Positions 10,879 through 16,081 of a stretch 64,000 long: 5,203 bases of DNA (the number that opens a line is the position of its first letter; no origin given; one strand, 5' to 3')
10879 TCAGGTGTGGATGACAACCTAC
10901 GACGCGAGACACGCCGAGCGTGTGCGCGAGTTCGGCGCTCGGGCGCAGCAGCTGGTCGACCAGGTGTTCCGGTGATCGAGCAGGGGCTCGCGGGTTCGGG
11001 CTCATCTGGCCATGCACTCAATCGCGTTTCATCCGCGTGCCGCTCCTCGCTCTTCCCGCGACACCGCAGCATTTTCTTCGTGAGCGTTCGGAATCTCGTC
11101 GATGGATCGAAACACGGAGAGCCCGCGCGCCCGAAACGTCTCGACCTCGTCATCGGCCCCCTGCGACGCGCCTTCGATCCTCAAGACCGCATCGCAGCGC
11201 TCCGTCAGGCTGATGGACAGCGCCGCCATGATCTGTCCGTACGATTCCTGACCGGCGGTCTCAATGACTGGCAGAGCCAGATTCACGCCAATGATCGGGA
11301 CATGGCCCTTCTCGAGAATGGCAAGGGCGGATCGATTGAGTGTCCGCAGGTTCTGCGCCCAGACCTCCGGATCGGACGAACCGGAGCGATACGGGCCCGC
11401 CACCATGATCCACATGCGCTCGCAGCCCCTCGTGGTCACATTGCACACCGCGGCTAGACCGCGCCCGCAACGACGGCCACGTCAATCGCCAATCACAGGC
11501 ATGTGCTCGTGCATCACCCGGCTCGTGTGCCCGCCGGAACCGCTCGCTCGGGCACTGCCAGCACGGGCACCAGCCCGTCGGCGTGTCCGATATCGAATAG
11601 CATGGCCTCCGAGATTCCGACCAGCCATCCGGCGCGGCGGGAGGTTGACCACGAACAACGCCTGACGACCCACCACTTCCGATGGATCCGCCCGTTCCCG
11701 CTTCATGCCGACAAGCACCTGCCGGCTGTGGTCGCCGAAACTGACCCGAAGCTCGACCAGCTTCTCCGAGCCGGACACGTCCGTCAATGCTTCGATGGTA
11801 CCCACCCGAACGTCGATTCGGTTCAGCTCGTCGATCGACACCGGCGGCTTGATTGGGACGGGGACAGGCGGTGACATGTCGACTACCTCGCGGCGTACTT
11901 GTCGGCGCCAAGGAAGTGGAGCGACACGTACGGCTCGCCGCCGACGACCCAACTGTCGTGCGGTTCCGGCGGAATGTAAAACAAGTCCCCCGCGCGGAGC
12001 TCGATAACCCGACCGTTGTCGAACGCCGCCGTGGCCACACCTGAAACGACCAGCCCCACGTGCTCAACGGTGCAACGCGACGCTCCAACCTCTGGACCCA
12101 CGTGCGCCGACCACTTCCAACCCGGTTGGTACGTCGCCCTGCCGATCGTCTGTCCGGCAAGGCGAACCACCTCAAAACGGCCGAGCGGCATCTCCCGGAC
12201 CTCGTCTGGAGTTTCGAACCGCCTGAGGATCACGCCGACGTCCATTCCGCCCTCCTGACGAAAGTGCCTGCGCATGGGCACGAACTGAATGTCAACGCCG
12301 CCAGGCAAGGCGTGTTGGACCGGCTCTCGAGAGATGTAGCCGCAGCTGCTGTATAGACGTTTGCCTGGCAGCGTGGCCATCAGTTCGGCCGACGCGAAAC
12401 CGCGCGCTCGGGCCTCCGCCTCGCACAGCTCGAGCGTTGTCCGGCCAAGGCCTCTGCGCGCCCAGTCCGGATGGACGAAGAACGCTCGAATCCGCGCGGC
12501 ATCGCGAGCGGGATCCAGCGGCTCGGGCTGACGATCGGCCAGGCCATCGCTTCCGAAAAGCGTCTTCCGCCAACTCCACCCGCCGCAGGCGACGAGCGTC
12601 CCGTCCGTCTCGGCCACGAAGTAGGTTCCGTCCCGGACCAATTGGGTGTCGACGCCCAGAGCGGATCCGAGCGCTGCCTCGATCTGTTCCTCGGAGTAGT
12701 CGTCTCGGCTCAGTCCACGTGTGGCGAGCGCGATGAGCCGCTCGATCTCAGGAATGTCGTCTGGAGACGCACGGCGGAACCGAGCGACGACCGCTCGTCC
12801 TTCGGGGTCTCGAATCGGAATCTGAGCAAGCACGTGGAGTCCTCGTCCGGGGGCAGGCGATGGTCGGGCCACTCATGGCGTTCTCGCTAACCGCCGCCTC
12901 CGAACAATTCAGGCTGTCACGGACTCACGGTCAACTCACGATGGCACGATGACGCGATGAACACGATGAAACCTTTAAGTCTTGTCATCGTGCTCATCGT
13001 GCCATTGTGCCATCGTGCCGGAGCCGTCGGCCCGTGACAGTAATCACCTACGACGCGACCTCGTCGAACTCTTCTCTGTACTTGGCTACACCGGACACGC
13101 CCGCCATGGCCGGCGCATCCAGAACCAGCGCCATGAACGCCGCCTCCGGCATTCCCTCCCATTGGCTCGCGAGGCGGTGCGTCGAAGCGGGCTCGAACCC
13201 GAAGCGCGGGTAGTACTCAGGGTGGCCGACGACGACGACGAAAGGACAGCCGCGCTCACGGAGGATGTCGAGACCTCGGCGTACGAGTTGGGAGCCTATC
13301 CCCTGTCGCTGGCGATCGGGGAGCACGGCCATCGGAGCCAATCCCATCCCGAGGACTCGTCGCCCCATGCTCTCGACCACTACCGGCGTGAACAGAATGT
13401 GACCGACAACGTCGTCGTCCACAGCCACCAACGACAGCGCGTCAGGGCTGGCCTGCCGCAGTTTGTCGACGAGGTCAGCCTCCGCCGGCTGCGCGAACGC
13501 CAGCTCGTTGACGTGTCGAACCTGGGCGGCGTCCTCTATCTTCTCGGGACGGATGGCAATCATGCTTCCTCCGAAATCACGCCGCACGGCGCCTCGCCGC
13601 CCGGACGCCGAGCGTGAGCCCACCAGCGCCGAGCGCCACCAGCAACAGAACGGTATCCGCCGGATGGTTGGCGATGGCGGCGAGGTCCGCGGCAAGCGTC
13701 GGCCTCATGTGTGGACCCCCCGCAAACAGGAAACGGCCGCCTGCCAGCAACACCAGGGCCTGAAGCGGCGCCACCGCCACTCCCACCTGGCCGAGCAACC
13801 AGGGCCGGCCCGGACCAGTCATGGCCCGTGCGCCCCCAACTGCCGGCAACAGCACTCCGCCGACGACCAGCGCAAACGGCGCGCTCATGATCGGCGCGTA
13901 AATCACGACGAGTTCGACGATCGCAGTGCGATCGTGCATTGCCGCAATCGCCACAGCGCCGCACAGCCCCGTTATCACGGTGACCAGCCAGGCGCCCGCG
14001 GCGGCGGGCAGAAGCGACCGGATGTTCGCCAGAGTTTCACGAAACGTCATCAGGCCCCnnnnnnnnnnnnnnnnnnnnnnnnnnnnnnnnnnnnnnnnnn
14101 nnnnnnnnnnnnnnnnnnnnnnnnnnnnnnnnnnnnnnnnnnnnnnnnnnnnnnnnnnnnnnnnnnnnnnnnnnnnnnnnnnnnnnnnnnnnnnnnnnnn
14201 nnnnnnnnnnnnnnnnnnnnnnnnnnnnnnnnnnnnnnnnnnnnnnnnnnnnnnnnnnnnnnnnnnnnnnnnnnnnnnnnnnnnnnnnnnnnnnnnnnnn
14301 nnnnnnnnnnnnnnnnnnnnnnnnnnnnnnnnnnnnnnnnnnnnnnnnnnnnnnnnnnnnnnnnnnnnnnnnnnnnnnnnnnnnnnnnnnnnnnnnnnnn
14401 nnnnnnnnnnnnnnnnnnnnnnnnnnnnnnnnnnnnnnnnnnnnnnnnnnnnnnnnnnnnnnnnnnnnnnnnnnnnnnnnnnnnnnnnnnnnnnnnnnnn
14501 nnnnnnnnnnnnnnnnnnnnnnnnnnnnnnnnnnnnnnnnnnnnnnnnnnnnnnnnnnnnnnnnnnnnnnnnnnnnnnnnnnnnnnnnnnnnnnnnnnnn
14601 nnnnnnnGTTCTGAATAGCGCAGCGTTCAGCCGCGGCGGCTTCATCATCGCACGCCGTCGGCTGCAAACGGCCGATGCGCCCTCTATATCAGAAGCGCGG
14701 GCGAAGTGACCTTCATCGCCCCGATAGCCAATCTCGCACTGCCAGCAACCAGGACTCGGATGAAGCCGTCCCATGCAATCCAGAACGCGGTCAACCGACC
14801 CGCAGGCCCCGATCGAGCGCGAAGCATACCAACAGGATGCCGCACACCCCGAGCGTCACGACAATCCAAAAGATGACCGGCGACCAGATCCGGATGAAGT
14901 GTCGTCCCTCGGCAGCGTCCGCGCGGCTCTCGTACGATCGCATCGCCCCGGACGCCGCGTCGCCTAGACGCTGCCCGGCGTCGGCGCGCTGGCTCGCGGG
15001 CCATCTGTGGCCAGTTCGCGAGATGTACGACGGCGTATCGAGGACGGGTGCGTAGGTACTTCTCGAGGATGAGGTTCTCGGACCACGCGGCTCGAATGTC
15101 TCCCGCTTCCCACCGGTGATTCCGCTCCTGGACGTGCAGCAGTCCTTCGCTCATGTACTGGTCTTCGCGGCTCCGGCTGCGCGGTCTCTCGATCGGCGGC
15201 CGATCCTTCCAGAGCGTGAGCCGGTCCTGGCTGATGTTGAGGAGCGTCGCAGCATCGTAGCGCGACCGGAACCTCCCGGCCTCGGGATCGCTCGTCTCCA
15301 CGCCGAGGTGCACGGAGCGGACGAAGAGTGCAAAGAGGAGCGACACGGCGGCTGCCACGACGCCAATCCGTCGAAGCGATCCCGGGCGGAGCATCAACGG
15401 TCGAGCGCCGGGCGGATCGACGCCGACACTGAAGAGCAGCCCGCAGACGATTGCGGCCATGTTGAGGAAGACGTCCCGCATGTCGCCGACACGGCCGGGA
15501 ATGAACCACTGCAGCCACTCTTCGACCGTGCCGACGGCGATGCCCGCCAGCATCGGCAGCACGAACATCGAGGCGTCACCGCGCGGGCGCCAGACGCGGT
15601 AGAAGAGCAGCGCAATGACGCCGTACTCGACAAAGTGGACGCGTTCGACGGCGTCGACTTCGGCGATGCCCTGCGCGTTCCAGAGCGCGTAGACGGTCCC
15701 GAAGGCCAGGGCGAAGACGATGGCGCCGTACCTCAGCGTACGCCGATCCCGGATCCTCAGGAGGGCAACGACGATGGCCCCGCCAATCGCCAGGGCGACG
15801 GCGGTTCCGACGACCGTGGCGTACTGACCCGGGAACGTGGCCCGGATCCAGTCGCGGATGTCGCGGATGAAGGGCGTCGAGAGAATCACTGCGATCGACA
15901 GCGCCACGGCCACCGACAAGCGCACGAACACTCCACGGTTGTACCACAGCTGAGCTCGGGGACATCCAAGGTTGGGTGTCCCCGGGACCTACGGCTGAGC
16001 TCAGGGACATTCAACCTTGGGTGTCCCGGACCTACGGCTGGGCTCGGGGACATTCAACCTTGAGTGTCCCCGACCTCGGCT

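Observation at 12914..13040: Intergenic tandem-motif hairpins: long palindromes whose arms are arrays of a 7-10 nt unit, at 10 or more loci in 64 kb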

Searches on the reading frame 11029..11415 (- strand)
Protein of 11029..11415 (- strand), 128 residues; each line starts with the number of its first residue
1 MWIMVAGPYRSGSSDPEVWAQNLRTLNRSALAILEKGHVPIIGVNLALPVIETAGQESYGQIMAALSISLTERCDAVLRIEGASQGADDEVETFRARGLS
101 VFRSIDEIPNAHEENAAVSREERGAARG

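Call 83: search_protein_families(library=pfam, proteins=[window:11029-11415:-], max_evalue=0.001)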
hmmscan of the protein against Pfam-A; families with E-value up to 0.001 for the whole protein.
window:11029-11415:- (128 aa): 1 family
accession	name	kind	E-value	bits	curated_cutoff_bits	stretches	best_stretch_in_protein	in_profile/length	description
PF09152.16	DUF1937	-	0.00051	21.1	23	1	3-102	3-112/116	Domain of unknown function (DUF1937)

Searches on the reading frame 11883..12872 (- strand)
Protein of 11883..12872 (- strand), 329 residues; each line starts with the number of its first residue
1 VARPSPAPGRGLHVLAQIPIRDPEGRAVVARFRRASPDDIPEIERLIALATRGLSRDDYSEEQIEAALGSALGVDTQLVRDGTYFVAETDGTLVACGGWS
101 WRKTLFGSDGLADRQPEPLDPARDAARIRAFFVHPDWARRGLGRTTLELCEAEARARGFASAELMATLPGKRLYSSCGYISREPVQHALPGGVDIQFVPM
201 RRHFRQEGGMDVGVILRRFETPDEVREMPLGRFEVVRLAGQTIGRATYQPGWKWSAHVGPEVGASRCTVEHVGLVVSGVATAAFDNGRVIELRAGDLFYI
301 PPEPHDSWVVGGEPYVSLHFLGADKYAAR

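Call 10: search_protein_families(library=pfam, proteins=[window:11883-12872:-])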
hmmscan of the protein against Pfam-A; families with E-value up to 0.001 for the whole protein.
window:11883-12872:- (329 aa): 6 families
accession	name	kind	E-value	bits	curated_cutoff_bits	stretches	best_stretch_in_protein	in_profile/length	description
PF00583.31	Acetyltransf_1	-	1e-10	42.4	20.7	1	77-179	28-116/116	Acetyltransferase (GNAT) family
PF13508.13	Acetyltransf_7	-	3.4e-09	37.4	27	1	81-180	2-83/84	Acetyltransferase (GNAT) domain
PF13673.13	Acetyltransf_10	-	8.2e-06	26.3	23.6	1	123-202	49-126/128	Acetyltransferase (GNAT) domain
PF07883.17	Cupin_2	-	7.9e-05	22.7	27.2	1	269-314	18-63/70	Cupin domain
PF05899.18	Cupin_3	-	0.00013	22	23.5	1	272-305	29-61/74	EutQ-like cupin domain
PF02311.25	AraC_binding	-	0.00041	20.5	21.1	1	271-316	25-70/135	AraC-like ligand binding domain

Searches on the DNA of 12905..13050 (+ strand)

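Call 66: build_rna_model(alignment_id=A2)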
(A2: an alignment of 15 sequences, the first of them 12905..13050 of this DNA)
Model R1 built from alignment A2 (15 sequences, 162 columns); structure: RNAalifold consensus.
model positions 146; base pairs 28; branch points 0; effective number of sequences 3.53; information 0.59 bits per position. Calibrated on 0.2 Mb of random sequence (short: E-values are rough).
structure used (alignment columns):
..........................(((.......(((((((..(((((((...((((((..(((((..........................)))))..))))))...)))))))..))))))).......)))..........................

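Call 67: search_with_rna_model(model_id=R1, sources=[window, L001, L002, L003, L004, L005, L006, L007, L008, L009, L010, L011, L012, L013, L014, L015, L016, L017, L018, L019, L020, L021, L022, L023, L024, L025, L026, L027, L028, L029, L030, L031, L032, L033, L034, L035, L036, L037, L038, L039, L040, L041, L042, L043, L044, L045, L046, L047, L048, L049, L050, L051, L052, L053, L054, L055, L056, L057, L058, L059, L060, L061, L062, L063, L064, L065, L066, L067, L068, L069, L070, L071, L072, L073, L074, L075, L076, L077, L078, L079, L080], max_evalue=1)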
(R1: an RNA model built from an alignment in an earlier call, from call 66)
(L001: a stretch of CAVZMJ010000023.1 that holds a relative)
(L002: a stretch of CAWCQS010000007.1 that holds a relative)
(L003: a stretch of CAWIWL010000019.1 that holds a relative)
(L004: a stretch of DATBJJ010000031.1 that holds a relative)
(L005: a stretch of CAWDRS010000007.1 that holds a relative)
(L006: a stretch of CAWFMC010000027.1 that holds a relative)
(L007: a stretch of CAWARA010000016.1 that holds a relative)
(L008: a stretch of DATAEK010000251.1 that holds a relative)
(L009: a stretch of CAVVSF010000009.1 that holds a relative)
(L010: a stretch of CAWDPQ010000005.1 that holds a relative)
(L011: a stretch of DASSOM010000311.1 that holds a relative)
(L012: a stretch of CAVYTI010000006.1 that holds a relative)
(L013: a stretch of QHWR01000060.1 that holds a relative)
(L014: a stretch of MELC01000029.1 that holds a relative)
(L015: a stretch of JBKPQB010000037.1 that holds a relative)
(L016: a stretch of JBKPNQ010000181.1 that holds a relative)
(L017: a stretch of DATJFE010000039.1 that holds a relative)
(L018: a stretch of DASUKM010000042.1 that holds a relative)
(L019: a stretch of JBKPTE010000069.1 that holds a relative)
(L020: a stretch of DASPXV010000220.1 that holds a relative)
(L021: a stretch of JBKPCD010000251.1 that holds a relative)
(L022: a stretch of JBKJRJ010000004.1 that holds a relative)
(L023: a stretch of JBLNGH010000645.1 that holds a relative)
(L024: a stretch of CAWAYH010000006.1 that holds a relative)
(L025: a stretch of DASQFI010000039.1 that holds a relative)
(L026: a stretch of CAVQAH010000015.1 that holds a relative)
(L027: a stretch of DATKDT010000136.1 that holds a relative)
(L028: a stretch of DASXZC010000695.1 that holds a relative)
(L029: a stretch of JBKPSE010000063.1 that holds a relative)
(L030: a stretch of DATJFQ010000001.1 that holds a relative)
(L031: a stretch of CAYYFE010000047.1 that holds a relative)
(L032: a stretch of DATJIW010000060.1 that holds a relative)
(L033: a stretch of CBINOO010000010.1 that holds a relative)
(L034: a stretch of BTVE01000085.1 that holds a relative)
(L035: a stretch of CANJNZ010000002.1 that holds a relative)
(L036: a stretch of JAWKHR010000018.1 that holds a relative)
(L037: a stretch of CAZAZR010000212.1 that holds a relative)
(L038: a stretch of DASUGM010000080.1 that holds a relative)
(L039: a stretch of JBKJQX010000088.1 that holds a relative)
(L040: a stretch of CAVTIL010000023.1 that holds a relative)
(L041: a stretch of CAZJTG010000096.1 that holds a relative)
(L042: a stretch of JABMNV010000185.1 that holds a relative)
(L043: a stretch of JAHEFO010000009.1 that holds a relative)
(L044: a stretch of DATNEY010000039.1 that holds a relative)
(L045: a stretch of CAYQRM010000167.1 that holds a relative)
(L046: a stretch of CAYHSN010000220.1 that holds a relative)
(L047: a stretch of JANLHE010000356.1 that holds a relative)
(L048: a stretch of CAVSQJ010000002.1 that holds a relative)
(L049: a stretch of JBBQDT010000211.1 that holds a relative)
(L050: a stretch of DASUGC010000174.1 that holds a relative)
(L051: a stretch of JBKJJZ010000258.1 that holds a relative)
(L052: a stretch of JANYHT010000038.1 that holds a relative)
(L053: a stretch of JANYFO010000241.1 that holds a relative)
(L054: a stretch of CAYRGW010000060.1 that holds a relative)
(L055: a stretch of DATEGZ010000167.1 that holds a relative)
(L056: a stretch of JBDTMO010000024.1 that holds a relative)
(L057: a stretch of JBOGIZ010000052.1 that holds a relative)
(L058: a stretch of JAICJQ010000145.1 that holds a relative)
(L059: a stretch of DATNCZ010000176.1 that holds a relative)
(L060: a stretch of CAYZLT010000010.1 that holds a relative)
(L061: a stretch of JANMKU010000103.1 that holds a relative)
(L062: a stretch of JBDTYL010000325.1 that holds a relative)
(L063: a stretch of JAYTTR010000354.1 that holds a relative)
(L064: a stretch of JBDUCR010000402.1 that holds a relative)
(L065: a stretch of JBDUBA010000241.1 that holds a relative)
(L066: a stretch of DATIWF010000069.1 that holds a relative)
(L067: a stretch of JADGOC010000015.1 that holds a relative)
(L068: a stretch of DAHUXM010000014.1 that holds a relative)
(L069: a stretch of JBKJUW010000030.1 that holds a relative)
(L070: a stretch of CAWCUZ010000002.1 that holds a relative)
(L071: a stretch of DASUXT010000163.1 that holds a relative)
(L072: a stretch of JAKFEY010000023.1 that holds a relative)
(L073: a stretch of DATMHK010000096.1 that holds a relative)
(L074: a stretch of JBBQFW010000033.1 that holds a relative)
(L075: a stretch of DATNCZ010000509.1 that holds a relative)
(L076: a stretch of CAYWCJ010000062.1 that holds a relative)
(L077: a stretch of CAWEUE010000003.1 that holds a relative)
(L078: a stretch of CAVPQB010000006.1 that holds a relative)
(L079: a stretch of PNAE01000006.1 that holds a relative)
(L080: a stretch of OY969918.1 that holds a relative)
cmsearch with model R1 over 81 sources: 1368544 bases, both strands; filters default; matches with E-value up to 1: 31.
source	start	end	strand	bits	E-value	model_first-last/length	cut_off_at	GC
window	12906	13047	+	112.6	8.8e-27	1-146/146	no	0.54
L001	20567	20713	+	112.5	9.3e-27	1-146/146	no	0.55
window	32193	32336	+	110.3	3.6e-26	1-146/146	no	0.61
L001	20570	20714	-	101.6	7.5e-24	1-146/146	no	0.55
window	32194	32337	-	101.4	8.6e-24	1-146/146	no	0.61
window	12907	13048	-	98.9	3.9e-23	1-146/146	no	0.55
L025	20530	20659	+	47.6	1.7e-09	1-146/146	no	0.48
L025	20549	20629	-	45.5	6.1e-09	32-119/146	no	0.48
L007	7138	7274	-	45.5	6.2e-09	1-146/146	no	0.61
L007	7137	7273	+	43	2.7e-08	1-146/146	no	0.61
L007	17607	17738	+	38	5.9e-07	1-146/146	no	0.64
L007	21486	21617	-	37.1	1.1e-06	1-146/146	no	0.62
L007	21485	21605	+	33.6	8.7e-06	1-146/146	no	0.63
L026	7141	7270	-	33.2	1.2e-05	1-146/146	no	0.65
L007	17614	17738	-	32.5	1.7e-05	1-146/146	no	0.66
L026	17473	17608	+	30.1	7.4e-05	1-146/146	no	0.65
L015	8506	8637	+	29.8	9.2e-05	1-146/146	no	0.53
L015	8507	8638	-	29.5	0.00011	1-146/146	no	0.54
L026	7132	7269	+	25.1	0.0016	1-146/146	no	0.64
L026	17474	17609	-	23.8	0.0036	1-146/146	no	0.65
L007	5529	5690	+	22.6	0.0075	1-146/146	no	0.62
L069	19239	19402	+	22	0.011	1-146/146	no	0.57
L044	12884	12972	+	21.7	0.013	1-146/146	no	0.71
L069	19240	19403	-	21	0.02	1-146/146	no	0.57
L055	9332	9452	-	16.4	0.34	1-146/146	no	0.64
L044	12888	12973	-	16.4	0.34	1-146/146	no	0.72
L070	19404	19496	+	16.2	0.37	1-146/146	no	0.6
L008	17949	18046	+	15.8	0.47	1-146/146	no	0.65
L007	1395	1524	-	15.5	0.58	1-146/146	no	0.68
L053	2393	2492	+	15.1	0.74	1-146/146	no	0.61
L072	9097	9213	-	14.7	0.94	1-146/146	no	0.69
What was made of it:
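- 12906..13047 (.): Full copy of the CACGATG-family palindromic element (the finding). It consists of an outer stem 12914-12936 / 13020-13040, unit arrays 12937-12969 (CACGATG x4) and 12985-13019 (CATCGTG x4), and a loop of about 12970-12984. Covariance-model match of 112.6 bits, E 9e-27 (call 67).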

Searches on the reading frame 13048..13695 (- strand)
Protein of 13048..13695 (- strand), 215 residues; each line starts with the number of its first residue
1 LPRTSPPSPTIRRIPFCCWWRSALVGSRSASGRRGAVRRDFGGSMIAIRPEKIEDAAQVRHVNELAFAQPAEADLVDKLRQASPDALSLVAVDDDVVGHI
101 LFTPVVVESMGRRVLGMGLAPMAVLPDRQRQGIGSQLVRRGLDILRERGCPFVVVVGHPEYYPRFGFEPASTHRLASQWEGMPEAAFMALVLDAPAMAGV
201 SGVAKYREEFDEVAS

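Call 10: search_protein_families(library=pfam, proteins=[window:13048-13695:-])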
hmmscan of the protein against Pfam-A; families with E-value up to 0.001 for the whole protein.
window:13048-13695:- (215 aa): 3 families
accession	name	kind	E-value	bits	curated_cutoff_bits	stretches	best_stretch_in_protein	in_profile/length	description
PF13527.13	Acetyltransf_9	-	4.7e-13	49.7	25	1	48-169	2-126/127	Acetyltransferase (GNAT) domain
PF00583.31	Acetyltransf_1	-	4.9e-10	40.1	20.7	1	71-155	16-98/116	Acetyltransferase (GNAT) family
PF13508.13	Acetyltransf_7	-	1.3e-08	35.5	27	1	89-169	6-84/84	Acetyltransferase (GNAT) domain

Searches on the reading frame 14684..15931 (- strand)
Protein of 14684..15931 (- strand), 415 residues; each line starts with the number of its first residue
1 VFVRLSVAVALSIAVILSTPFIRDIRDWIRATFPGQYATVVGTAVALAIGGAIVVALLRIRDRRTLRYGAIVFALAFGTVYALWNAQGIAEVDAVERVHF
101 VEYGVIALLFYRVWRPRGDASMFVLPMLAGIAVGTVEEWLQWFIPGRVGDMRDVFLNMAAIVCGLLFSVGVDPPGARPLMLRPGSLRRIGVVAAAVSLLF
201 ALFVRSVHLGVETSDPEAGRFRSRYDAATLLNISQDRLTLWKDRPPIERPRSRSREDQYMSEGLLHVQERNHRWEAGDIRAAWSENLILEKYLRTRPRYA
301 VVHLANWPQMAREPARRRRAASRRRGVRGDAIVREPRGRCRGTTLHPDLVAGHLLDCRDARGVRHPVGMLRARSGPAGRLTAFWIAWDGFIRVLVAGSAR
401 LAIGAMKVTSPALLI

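Call 10: search_protein_families(library=pfam, proteins=[window:14684-15931:-])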
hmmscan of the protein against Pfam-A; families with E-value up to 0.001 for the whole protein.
window:14684-15931:- (415 aa): 1 family
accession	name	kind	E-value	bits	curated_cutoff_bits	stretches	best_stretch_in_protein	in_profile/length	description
PF04892.17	VanZ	-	2.5e-08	35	30.1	1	96-167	58-121/126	VanZ like family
